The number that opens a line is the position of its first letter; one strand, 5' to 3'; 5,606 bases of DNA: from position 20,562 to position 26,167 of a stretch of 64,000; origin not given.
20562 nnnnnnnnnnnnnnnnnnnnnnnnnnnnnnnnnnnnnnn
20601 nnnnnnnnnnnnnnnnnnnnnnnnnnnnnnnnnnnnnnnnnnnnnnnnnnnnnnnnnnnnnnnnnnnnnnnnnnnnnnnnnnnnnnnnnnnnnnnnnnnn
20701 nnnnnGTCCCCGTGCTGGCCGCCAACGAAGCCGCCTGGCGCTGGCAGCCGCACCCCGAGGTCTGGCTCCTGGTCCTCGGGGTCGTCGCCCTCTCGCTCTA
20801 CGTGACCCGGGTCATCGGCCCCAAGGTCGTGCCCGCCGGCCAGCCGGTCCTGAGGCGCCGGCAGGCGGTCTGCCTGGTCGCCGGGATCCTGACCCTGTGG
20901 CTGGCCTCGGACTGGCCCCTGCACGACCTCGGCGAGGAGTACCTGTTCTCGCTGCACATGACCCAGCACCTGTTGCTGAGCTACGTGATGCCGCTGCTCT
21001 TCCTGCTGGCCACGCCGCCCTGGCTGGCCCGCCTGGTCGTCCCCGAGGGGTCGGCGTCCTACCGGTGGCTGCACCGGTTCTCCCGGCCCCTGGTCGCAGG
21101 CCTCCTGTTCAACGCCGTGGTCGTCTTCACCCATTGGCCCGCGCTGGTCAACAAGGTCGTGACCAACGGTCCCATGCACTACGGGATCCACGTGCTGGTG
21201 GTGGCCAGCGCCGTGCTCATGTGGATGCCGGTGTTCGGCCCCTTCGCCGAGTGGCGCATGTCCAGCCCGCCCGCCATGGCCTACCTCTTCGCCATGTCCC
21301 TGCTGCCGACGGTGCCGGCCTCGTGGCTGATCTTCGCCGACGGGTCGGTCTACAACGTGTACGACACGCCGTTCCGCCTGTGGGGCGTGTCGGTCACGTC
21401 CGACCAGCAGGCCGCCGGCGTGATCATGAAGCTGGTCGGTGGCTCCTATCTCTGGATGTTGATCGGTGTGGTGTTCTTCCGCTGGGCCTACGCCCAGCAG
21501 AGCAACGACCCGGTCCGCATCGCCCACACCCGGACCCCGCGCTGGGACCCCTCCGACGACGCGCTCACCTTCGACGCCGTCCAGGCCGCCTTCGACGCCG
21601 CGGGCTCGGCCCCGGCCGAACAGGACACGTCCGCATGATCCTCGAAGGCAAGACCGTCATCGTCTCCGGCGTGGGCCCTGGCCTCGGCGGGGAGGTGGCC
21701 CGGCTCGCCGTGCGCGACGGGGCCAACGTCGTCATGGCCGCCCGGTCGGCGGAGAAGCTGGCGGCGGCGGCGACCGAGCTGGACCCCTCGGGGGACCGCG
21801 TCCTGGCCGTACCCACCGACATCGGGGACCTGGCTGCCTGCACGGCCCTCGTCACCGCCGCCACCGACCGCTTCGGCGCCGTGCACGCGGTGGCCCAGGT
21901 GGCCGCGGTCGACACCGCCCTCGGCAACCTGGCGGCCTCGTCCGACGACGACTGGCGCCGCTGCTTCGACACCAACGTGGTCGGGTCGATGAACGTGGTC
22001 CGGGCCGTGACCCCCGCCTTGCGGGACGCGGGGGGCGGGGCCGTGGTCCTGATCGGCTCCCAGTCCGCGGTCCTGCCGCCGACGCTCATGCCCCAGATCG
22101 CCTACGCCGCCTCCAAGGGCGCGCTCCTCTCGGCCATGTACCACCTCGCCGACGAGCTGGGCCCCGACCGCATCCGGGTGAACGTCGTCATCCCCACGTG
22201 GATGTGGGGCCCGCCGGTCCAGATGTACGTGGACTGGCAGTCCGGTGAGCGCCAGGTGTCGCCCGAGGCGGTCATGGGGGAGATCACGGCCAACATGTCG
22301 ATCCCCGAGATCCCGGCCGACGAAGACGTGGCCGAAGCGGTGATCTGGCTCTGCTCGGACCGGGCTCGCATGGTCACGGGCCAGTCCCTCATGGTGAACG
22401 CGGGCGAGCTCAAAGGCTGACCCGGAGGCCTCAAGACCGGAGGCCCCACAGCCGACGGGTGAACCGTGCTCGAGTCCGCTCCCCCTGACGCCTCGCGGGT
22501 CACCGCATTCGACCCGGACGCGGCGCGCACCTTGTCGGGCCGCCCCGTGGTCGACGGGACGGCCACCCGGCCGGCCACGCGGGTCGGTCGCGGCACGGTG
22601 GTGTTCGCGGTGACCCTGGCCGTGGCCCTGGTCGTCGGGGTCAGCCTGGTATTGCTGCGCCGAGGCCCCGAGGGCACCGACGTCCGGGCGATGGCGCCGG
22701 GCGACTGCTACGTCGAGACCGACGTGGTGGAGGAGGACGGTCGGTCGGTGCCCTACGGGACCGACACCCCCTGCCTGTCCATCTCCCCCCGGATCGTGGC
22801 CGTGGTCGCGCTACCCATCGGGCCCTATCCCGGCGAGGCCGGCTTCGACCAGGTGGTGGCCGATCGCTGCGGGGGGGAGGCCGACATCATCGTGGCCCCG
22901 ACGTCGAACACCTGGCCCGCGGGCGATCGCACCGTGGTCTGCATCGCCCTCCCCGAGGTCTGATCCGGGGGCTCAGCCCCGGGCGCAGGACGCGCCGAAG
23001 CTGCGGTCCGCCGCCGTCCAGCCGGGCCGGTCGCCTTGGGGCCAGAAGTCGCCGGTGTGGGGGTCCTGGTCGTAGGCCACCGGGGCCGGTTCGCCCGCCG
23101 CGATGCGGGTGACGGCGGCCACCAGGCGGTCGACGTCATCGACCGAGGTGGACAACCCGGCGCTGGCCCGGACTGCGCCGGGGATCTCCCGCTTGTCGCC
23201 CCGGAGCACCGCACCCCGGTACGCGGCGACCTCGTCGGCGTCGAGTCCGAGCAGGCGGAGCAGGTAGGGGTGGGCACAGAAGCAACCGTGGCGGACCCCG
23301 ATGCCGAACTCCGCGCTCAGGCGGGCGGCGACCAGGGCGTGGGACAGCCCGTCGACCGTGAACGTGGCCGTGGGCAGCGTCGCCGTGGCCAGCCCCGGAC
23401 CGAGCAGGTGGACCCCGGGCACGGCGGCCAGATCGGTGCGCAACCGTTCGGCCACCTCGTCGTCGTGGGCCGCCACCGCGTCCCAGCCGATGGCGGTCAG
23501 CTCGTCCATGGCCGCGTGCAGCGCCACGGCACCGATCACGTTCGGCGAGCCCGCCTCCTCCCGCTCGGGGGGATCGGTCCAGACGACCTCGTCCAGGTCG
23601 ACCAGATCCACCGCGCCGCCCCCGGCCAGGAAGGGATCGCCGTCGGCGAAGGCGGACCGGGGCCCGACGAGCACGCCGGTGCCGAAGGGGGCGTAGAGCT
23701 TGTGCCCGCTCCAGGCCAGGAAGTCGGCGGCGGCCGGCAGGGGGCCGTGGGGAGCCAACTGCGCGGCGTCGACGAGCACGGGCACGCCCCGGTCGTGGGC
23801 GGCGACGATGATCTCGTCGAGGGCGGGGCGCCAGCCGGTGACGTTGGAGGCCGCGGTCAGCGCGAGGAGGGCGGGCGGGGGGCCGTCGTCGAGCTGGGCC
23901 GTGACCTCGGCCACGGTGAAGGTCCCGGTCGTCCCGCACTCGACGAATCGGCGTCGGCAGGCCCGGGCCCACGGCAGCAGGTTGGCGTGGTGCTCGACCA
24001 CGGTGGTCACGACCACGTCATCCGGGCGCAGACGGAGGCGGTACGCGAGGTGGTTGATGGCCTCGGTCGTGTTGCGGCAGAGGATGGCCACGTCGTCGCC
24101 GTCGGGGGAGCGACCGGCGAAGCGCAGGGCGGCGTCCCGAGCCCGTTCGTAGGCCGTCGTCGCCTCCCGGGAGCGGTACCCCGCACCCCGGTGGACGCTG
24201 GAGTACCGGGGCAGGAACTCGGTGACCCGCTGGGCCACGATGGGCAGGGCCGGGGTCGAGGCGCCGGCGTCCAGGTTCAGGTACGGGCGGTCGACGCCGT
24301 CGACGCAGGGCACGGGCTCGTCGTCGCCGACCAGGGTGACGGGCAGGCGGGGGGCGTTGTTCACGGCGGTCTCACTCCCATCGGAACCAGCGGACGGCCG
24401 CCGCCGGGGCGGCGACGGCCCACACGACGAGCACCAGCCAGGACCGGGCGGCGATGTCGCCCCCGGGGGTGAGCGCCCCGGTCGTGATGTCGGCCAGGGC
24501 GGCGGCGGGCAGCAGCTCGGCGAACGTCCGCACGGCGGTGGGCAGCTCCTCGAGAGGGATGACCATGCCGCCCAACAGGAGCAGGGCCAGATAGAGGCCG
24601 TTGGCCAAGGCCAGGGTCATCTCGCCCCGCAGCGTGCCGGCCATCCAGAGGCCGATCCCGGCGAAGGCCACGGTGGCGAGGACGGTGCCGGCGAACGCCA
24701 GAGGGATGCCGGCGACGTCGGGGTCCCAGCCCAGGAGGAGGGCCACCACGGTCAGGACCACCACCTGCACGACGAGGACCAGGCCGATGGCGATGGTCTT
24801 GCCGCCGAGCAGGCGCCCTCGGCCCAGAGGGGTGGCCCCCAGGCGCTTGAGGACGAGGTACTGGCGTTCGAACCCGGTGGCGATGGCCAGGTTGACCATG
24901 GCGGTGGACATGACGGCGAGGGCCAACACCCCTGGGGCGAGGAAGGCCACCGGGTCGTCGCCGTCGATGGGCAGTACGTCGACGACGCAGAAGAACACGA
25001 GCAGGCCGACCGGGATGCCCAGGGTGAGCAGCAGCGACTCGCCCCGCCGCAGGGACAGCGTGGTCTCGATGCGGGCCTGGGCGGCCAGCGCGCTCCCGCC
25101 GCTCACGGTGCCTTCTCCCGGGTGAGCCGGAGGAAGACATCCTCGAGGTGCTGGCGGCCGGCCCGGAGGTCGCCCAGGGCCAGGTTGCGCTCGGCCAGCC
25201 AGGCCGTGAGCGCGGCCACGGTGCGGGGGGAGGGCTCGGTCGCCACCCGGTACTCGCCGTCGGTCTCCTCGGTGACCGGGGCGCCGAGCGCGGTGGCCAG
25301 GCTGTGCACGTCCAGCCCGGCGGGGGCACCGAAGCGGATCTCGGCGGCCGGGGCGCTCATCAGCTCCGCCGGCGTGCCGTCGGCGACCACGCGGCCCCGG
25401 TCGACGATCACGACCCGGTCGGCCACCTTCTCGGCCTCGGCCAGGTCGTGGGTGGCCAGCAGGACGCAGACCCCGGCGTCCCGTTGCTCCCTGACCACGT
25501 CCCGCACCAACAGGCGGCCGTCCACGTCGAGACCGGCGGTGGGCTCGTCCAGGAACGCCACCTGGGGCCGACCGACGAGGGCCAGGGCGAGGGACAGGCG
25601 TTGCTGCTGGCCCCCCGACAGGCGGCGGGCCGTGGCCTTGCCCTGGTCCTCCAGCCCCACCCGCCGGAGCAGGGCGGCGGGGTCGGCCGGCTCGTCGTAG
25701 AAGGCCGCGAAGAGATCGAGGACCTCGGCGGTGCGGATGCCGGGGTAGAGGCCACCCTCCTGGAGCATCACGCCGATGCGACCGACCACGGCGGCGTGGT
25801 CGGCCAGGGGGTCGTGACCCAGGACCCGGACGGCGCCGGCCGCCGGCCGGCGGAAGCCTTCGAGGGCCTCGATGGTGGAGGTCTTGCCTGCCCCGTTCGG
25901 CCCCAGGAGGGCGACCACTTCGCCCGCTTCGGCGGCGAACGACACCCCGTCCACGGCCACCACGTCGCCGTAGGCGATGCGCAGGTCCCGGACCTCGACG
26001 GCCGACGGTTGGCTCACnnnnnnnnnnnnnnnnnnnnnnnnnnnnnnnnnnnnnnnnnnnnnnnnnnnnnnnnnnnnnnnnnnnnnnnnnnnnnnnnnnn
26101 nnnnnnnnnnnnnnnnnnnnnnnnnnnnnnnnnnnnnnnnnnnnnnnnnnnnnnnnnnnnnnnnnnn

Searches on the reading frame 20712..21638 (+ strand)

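Call 8: search_protein_families(library=pfam, proteins=[window:20712-21638:+], max_evalue=0.01)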
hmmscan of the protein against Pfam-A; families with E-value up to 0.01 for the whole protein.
window:20712-21638:+ (308 aa): 1 family
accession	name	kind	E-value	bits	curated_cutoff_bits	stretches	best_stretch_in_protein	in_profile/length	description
PF09678.15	Caa3_CtaG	-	5.1e-39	134.5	27.7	1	47-259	17-235/237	Cytochrome c oxidase caa3 assembly factor (Caa3_CtaG)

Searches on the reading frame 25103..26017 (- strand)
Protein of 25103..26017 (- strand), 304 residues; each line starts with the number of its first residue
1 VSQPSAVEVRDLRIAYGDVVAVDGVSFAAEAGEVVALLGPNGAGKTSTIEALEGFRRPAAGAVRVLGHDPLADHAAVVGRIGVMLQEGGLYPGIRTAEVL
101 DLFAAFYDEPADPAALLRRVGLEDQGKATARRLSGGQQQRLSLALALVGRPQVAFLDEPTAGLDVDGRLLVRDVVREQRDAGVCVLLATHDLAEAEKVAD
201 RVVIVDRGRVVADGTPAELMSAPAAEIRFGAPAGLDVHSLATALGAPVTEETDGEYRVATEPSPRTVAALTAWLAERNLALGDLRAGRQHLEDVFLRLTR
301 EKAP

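Call 65: search_protein_families(library=pfam, proteins=[window:25103-26017:-], max_evalue=0.001)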
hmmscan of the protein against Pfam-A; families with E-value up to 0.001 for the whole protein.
window:25103-26017:- (304 aa): 3 families
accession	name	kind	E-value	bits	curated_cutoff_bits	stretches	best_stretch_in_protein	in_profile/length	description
PF00005.33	ABC_tran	-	7.4e-28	98.3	25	1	23-161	2-137/137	ABC transporter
PF13304.12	AAA_21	-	8.4e-11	42.9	27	1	116-193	221-301/304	AAA domain, putative AbiEii toxin, Type IV TA system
PF02463.25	SMC_N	-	1.5e-05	25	40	0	33-52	25-44/220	RecF/RecN/SMC N terminal domain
